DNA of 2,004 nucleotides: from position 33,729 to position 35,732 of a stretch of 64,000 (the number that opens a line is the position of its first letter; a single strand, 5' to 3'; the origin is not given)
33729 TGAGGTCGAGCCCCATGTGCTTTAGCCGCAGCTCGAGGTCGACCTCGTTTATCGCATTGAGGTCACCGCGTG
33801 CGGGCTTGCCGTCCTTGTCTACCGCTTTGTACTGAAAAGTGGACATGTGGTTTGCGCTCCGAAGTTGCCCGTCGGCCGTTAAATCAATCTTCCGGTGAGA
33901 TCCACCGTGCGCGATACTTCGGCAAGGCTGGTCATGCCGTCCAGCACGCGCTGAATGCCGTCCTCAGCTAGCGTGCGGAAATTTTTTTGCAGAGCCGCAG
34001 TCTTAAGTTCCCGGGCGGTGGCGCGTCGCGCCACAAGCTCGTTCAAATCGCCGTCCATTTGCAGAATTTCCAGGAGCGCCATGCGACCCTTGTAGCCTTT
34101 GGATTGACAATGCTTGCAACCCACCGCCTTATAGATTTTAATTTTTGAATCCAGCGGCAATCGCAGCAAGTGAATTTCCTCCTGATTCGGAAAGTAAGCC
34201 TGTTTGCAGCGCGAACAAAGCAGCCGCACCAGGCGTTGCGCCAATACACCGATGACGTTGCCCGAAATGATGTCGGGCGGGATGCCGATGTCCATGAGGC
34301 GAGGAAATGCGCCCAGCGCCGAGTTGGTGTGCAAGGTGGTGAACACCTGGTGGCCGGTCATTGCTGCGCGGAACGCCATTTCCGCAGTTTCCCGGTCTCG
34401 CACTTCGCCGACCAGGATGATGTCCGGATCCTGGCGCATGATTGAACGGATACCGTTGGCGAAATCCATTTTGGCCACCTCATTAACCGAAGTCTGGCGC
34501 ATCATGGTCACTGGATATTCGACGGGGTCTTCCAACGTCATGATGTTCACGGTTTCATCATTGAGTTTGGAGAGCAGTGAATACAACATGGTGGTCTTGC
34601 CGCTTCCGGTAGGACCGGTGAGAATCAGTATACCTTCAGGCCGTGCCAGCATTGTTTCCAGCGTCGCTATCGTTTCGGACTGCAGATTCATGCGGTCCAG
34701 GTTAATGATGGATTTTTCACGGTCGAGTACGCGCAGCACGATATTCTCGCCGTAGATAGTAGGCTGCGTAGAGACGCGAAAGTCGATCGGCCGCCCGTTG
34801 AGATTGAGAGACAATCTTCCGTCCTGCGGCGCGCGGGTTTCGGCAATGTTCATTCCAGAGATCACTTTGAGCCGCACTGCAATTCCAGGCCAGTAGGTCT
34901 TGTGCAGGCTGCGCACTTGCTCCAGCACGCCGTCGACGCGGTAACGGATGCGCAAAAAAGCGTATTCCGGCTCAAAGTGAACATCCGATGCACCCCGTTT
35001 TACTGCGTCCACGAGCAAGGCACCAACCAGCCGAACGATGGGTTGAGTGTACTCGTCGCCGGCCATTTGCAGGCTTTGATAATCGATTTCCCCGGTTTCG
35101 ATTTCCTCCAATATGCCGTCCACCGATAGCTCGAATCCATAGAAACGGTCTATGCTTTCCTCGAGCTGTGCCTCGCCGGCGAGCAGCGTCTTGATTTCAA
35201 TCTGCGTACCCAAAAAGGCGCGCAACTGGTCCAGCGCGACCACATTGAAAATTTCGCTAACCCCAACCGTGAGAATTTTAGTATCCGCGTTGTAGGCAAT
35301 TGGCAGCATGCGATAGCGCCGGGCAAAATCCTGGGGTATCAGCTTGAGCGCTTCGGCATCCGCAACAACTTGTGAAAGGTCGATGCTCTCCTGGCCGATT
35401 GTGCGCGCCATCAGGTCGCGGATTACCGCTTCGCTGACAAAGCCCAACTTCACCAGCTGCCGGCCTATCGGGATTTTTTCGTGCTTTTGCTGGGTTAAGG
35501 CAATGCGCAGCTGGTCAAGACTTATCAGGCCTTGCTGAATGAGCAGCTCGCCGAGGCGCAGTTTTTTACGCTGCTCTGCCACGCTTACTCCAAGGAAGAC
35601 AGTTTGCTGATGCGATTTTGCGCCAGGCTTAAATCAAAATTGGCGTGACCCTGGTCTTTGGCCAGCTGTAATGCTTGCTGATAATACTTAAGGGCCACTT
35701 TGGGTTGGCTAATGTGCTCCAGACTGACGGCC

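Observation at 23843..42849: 19-kb MSHA/T2SS-like type IV filament locus carrying its own sigma-54 two-component system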

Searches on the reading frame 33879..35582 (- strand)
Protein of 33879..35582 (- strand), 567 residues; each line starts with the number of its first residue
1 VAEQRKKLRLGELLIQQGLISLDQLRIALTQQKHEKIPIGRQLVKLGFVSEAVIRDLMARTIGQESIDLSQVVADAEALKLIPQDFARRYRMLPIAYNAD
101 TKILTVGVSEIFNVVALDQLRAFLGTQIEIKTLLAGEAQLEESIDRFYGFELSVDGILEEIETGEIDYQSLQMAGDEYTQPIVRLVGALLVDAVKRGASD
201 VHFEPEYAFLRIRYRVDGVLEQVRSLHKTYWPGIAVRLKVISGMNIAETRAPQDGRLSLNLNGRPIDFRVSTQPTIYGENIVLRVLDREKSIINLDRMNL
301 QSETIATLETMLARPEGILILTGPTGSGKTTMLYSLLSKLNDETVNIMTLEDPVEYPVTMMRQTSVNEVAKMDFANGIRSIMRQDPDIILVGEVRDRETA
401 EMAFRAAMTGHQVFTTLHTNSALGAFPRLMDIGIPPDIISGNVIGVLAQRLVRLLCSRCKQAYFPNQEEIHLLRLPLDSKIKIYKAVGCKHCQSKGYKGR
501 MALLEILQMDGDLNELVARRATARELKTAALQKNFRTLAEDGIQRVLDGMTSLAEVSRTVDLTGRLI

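Call 4: search_protein_families(library=ncbifam, proteins=[window:33879-35582:-], max_evalue=0.01)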
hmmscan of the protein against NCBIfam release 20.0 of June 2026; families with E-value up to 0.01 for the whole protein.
window:33879-35582:- (567 aa): 27 families (the best 25 are shown)
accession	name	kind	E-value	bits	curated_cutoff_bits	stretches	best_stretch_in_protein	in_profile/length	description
TIGR02533.1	type_II_gspE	equivalog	1.4e-154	515.4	630.25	1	80-558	2-484/486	type II secretion system ATPase GspE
TIGR02538.1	type_IV_pilB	equivalog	1.4e-152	509.3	675.65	1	10-559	2-561/564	type IV-A pilus assembly ATPase PilB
NF053534.1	T4PilAsmATPsTfpB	equivalog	7.9e-127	424.1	850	1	54-560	68-582/584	type IV pilus assembly ATPase TfpB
NF007755.0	PRK10436.1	equivalog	3e-126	421.8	617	1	86-560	13-459/465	type II secretion system protein GspE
NF041000.1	ATPase_ComGA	equivalog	2.6e-73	246.3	300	1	189-453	3-266/267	competence type IV pilus ATPase ComGA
TIGR01420.1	pilT_fam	subfamily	8e-48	163.4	319.1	1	188-453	4-269/343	PilT/PilU family type 4a pilus ATPase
TIGR02525.1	plasmid_TraJ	equivalog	3.2e-25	88.9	368.3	1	265-438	99-277/372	plasmid transfer ATPase TraJ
TIGR02524.1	dot_icm_DotB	equivalog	9.7e-23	80.9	463.3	1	294-430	116-257/358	Dot/Icm type IV secretion system ATPase DotB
NF058587.1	archaellum_moto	equivalog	9.1e-19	67.6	550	1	271-428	229-392/527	archaellum flagellar ATPase motor FlaI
TIGR03819.1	heli_sec_ATPase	hypoth_equivalog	1.1e-16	61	373.15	1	234-430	99-298/340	TadA family conjugal transfer-associated ATPase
TIGR02782.1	TrbB_P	equivalog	3.2e-15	56.2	304.55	1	308-430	129-253/303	P-type conjugative transfer ATPase TrbB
NF053729.1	c-di-GMP_motif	domain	6.1e-15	54.7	38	1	9-60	1-52/53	cyclic di-GMP-binding domain-containing protein, MshE-related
TIGR02788.1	VirB11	equivalog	7.1e-14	51.5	249.95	1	319-431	147-264/308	P-type DNA transfer ATPase VirB11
NF010407.0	PRK13833.1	subfamily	2.2e-13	50.3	499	1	319-431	147-261/323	conjugal transfer protein TrbB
NF012033.0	PRK15489.1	equivalog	2.7e-12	45.7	537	1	5-146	488-625/703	glycosyl transferase family protein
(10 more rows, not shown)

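Call 6: search_protein_families(library=pfam, proteins=[window:33879-35582:-], max_evalue=0.001)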
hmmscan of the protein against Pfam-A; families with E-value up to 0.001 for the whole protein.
window:33879-35582:- (567 aa): 7 families
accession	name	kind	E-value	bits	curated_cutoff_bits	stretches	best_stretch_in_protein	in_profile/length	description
PF00437.27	T2SSE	-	1e-124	416.4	24.9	1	179-558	5-370/370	Type II/IV secretion system protein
PF05157.20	MshEN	-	7.4e-15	55.2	23.1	1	65-152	4-88/90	MshEN domain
PF13401.12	AAA_22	-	9.5e-06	26.4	27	1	315-352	4-43/130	AAA domain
PF13173.12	AAA_14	-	7.1e-05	23.3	27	1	317-410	3-87/129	AAA domain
PF20720.3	nSTAND3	-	8.1e-05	22.8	27.2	1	316-355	17-56/155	Novel STAND NTPase 3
PF13191.12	AAA_16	-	0.00033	21.6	32.6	0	303-356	7-63/167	AAA ATPase domain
PF12775.13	AAA_7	-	0.00068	19.7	25.8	0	307-350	24-67/181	P-loop containing dynein motor region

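Call 51: search_solved_structures(query=window:33879-35582:-, max_evalue=1e-20)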
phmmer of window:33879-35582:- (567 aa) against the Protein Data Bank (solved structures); distinct sequences matched with E-value up to 1e-20: 21.
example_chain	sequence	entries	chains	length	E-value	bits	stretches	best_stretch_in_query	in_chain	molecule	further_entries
3jc8_Ba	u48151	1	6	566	1.8e-120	406.1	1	9-557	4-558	Type IV-A pilus assembly ATPase PilB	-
6olj_C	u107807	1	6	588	1.2e-117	396.8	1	7-559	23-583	Type IV pilus biogenesis ATPase PilB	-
5tsg_B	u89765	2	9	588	1.5e-117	396.6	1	7-559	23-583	Type IV pilus biogenesis ATPase PilB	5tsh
6f8l_G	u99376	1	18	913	2e-117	396.1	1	9-564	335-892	Type IV pilus assembly protein PilF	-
5zfr_A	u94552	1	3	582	1.2e-115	390.2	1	7-559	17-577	Type IV pilus biogenesis ATPase PilB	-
4pht_A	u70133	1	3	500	2.6e-109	369.3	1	75-559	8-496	General secretory pathway protein E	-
4kss_A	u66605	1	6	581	9.2e-105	354.3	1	175-561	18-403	Type II secretion system protein E, hemolysin-coregulated protein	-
1p9r_A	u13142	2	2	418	9.4e-105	354.3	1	175-558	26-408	General secretion pathway protein E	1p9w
4ksr_A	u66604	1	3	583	1.5e-104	353.6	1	175-559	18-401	Type II secretion system protein E, Hemolysin-coregulated protein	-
6ejf_A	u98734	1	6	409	2.9e-91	309.8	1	187-564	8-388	Type IV pilus assembly protein PilF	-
5oiu_A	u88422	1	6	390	6.9e-91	308.6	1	186-560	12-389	Type IV pilus assembly protein PilF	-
5it5_F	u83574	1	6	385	7.9e-91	308.4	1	186-560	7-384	ATP binding motif-containing protein PilF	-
8dze_A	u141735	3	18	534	2e-35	125.6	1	171-519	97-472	BfpD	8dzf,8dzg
2ewv_A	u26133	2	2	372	4.6e-30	107.9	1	189-433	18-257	twitching motility protein PilT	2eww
2gsz_A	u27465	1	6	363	5.5e-30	107.6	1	190-433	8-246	twitching motility protein PilT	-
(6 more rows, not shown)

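Call 81: search_dna_similar(query=window:33879-35582:-, collection=plasmids, mode=protein, max_rows=40, max_evalue=1e-50)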
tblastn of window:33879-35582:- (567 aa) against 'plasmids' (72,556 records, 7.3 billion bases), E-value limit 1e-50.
Records with a match: 870; places in all: 920; records where one place covers at least 80% of the query: 448.
Best place of each record, by identity: <60% 870.
By first word of the organism name: Escherichia 426; Pseudomonas 149; Ralstonia 111; Paraburkholderia 10; Burkholderia 9; Aliiroseovarius 8; Bradyrhizobium 8; Acinetobacter 7; Cupriavidus 7; Deinococcus 6; and 80 more.
By predicted mobility (MOB-suite, as given by PLSDB): non-mobilizable 576; mobilizable 178; conjugative 116.
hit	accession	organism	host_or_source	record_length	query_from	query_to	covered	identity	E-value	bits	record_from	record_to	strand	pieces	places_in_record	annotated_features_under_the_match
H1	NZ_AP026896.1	Aeromonas caviae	Microbe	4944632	1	564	99%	38.0%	1e-108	365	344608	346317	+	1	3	none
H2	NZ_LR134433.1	Legionella adelaidensis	environmental,Cooling tower water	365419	7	560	98%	38.1%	1e-106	358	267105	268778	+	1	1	GspE/PulE family protein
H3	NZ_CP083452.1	Comamonas odontotermitis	cell culture,cucumber rhizosphere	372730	10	558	97%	38.0%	2e-104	352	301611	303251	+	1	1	gspE: type II secretion system ATPase GspE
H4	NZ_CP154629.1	Acetoanaerobium noterae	cell culture,Sludge of a digestion ...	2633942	6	562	98%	37.2%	2e-121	402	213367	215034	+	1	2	none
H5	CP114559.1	Candidatus Manganitrophus sp.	activated carbon metagenome,metagenomic ...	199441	8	556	97%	37.3%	5e-107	360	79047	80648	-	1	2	ATPase, T2SS/T4P/T4SS family | prepilin-type N-terminal cleavage/methylation domain-containing ...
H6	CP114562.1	Candidatus Manganitrophus sp.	activated carbon metagenome,metagenomic ...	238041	8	556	97%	37.3%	5e-107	360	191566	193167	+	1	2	ATPase, T2SS/T4P/T4SS family | prepilin-type N-terminal cleavage/methylation domain-containing ...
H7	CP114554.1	Candidatus Manganitrophus sp.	activated carbon metagenome,metagenomic ...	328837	8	556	97%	37.3%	5e-107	360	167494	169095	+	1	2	ATPase, T2SS/T4P/T4SS family | prepilin-type N-terminal cleavage/methylation domain-containing ...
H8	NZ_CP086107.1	Skermanella mucosa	single cell,crude oil contaminated ...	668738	38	558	92%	39.1%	1e-101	344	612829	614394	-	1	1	ATPase, T2SS/T4P/T4SS family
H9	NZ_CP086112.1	Skermanella rosea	single cell,hydrocarbon-contaminated ...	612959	38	558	92%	39.1%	2e-101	344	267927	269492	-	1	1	ATPase, T2SS/T4P/T4SS family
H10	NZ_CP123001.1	Neorhizobium petrolearium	single cell,petroleum contaminated soil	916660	13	565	98%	36.0%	9e-99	336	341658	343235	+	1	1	GspE/PulE family protein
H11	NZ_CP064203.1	Acinetobacter baumannii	Homo sapiens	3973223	14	558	96%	36.3%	3e-101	343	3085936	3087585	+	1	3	none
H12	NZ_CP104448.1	Acinetobacter baumannii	Homo sapiens,sputum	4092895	14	558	96%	36.3%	9e-101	342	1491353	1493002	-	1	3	none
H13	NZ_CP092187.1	Deinococcus sp. KNUC1210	Setaria viridis,cell ...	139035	9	556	97%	35.9%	2e-93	320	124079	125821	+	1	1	ATPase, T2SS/T4P/T4SS family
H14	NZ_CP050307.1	Rhizobium lusitanum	Oxytropis pumilio,cell culture,root ...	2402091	18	564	96%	36.0%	6e-92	316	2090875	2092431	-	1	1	none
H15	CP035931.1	Acinetobacter baumannii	Homo sapiens,blood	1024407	14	558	96%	36.1%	8e-101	342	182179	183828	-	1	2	pilB: type IV-A pilus assembly ATPase PilB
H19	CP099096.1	Escherichia coli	culture,Pooled faeces sample collected ...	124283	69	561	87%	39.4%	9e-99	336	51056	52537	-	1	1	gspE: type II secretion system ATPase GspE | etpD: variant type II secretion system secretin EtpD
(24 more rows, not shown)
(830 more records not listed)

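Call 82: get_annotated_region(hit=H1, flank=14000)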
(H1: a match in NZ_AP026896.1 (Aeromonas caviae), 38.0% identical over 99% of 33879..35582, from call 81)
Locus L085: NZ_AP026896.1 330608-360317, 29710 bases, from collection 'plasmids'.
description: Aeromonas caviae strain KAM479 plasmid pKAM479_3, complete sequence
organism: Aeromonas caviae (NCBI taxid 648)
taxonomy: Bacteria; Pseudomonadota; Gammaproteobacteria; Aeromonadales; Aeromonadaceae; Aeromonas; Aeromonas caviae
host: -; source: Microbe; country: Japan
typing (MOB-suite, as given by PLSDB): non-mobilizable
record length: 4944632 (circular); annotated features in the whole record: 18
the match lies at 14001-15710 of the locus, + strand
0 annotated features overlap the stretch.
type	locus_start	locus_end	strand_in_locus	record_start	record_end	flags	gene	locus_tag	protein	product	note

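Call 87: get_annotated_region(hit=H15, flank=300)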
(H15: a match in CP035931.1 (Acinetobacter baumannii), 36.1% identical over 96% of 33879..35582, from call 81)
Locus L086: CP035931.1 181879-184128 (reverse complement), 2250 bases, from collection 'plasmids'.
description: Acinetobacter baumannii strain VB31459 plasmid unnamed1, complete sequence
organism: Acinetobacter baumannii (NCBI taxid 470)
taxonomy: Bacteria; Pseudomonadota; Gammaproteobacteria; Moraxellales; Moraxellaceae; Acinetobacter; Acinetobacter baumannii
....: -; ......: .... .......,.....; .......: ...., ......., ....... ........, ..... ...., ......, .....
typing (MOB-suite, as given by PLSDB): non-mobilizable; replicon rep_cluster_1254
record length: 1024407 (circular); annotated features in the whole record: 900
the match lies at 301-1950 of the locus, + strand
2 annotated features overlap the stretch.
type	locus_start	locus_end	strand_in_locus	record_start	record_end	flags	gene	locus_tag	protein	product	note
CDS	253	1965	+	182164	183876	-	pilB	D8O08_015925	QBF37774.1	type IV-A pilus assembly ATPase PilB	-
CDS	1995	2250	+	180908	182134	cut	-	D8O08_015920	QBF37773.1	type II secretion system F family protein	-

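Call 88: get_annotated_region(hit=H19, flank=300)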
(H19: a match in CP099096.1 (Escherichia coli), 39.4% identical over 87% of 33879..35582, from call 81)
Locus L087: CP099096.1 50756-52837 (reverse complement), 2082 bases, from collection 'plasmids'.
description: Escherichia coli strain RHB43-C03 plasmid unnamed1, complete sequence
organism: Escherichia coli (NCBI taxid 562)
taxonomy: Bacteria; Pseudomonadota; Gammaproteobacteria; Enterobacterales; Enterobacteriaceae; Escherichia; Escherichia coli
host: -; source: culture,Pooled faeces sample collected from floor of poultry farm; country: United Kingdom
typing (MOB-suite, as given by PLSDB): conjugative; replicon IncFIB,rep_cluster_2244; relaxase MOBF; mating-pair formation MPF_F
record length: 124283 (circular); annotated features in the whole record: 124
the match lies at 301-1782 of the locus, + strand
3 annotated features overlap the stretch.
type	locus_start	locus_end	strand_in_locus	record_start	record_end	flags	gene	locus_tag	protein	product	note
CDS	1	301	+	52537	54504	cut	etpD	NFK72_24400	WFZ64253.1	variant type II secretion system secretin EtpD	-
CDS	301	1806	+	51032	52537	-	gspE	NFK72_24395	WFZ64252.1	type II secretion system ATPase GspE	-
CDS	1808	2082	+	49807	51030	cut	gspF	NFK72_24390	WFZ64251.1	type II secretion system inner membrane protein GspF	-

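Call 89: get_annotated_region(hit=H3, flank=300)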
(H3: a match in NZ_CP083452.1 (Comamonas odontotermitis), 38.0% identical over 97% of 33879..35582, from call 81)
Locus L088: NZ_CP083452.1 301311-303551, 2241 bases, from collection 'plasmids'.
description: Comamonas odontotermitis strain WLL plasmid unnamed1, complete sequence
organism: Comamonas odontotermitis (NCBI taxid 379895)
taxonomy: Bacteria; Pseudomonadota; Betaproteobacteria; Burkholderiales; Comamonadaceae; Comamonas; Comamonas odontotermitis
host: -; source: cell culture,cucumber rhizosphere; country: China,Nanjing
typing (MOB-suite, as given by PLSDB): non-mobilizable
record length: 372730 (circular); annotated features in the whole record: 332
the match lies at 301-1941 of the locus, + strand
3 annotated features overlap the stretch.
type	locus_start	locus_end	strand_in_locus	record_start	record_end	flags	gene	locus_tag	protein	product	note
CDS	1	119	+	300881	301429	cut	rfbC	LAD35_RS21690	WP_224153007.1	dTDP-4-dehydrorhamnose 3,5-epimerase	GO:0019305 - dTDP-rhamnose biosynthetic process [Evidence IEA]; GO:0009243 - O antigen biosynthetic process [Evidence ...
CDS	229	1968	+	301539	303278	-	gspE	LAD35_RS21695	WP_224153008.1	type II secretion system ATPase GspE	GO:0015628 - protein secretion by the type II secretion system [Evidence IEA]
CDS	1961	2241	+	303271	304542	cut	-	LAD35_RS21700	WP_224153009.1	type II secretion system F family protein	-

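Call 90: get_annotated_region(hit=H2, flank=6000)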
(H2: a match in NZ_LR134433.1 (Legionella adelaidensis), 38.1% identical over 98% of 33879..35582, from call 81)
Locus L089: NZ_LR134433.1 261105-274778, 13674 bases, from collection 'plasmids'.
description: Legionella adelaidensis strain NCTC12735 plasmid 24, complete sequence
organism: Legionella adelaidensis (NCBI taxid 45056)
taxonomy: Bacteria; Pseudomonadota; Gammaproteobacteria; Legionellales; Legionellaceae; Legionella; Legionella adelaidensis
host: -; source: environmental,Cooling tower water; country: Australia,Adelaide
typing (MOB-suite, as given by PLSDB): mobilizable; relaxase MOBH
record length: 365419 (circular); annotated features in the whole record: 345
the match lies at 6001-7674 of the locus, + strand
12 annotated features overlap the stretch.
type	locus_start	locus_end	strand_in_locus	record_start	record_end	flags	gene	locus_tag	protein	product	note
CDS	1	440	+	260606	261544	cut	-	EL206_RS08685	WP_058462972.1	hypothetical protein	-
CDS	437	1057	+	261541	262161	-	-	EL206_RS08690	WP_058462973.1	PilN domain-containing protein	-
CDS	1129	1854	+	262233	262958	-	-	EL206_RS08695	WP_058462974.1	hypothetical protein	-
CDS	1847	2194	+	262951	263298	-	-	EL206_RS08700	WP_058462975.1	hypothetical protein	-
CDS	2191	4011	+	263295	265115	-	mshL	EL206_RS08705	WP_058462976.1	pilus (MSHA type) biogenesis protein MshL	GO:0009306 - protein secretion [Evidence IEA]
CDS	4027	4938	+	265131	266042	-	-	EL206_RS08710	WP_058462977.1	AAA family ATPase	-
CDS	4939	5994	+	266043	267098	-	-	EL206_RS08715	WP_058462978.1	hypothetical protein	-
CDS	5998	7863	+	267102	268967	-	-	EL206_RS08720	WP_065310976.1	GspE/PulE family protein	GO:0009306 - protein secretion [Evidence IEA]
CDS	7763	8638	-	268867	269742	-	-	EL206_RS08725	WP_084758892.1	cytochrome c oxidase subunit 3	-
CDS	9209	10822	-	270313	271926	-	ctaD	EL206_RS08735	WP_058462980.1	cytochrome c oxidase subunit I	-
CDS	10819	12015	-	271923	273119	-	coxB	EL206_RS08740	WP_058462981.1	cytochrome c oxidase subunit II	-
CDS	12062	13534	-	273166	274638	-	-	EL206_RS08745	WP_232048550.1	c-type cytochrome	-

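Call 91: get_annotated_region(hit=H4, flank=300)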
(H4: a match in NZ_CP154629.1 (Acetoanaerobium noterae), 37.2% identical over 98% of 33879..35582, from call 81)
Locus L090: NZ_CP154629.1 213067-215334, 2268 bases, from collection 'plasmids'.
description: Acetoanaerobium noterae strain DSL2 plasmid pTPELB2, complete sequence
organism: Acetoanaerobium noterae (NCBI taxid 745369)
taxonomy: Bacteria; Bacillota; Clostridia; Peptostreptococcales; Filifactoraceae; Acetoanaerobium; Acetoanaerobium noterae
host: -; source: cell culture,Sludge of a digestion tower of a wastewater treatment plant; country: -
typing (MOB-suite, as given by PLSDB): non-mobilizable
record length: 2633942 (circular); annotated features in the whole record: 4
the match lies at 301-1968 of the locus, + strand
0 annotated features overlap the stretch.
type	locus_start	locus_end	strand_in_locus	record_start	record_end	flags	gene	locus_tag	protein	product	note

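Call 92: get_annotated_region(hit=H5, flank=6000)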
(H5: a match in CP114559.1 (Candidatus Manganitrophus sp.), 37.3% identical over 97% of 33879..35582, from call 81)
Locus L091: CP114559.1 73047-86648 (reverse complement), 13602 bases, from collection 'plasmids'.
description: MAG: Candidatus Manganitrophus sp. isolate GAC2 plasmid unnamed4, complete sequence
organism: Candidatus Manganitrophus sp. (NCBI taxid 2927580)
taxonomy: Bacteria; Nitrospirota; Nitrospiria; Candidatus Troglogloeales; Candidatus Manganitrophaceae; Candidatus Manganitrophus; Candidatus Manganitrophus sp.
host: -; source: activated carbon metagenome,metagenomic assembly,Carbon granules from GAC filter; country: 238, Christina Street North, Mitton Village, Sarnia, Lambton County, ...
typing (MOB-suite, as given by PLSDB): non-mobilizable
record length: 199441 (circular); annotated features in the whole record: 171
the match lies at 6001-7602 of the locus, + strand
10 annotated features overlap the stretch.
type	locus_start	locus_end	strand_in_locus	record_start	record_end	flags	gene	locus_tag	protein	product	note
CDS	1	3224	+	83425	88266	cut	-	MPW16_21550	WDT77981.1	hypothetical protein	-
CDS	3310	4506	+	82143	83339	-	-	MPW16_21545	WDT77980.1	prepilin-type N-terminal cleavage/methylation domain-containing protein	-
CDS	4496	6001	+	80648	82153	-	-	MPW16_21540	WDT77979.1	prepilin-type N-terminal cleavage/methylation domain-containing protein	-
CDS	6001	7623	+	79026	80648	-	-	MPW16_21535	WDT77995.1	ATPase, T2SS/T4P/T4SS family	-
CDS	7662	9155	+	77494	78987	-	-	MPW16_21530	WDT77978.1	GspE/PulE family protein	-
CDS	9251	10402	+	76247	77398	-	-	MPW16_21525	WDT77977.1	type II secretion system F family protein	-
CDS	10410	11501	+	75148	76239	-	-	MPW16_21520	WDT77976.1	type IV pilus twitching motility protein PilT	-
CDS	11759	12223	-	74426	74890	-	-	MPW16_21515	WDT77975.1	ferritin-like domain-containing protein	-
CDS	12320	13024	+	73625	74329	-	-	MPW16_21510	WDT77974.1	transposase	-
CDS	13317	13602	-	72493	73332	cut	-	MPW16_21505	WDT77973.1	replication-relaxation family protein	-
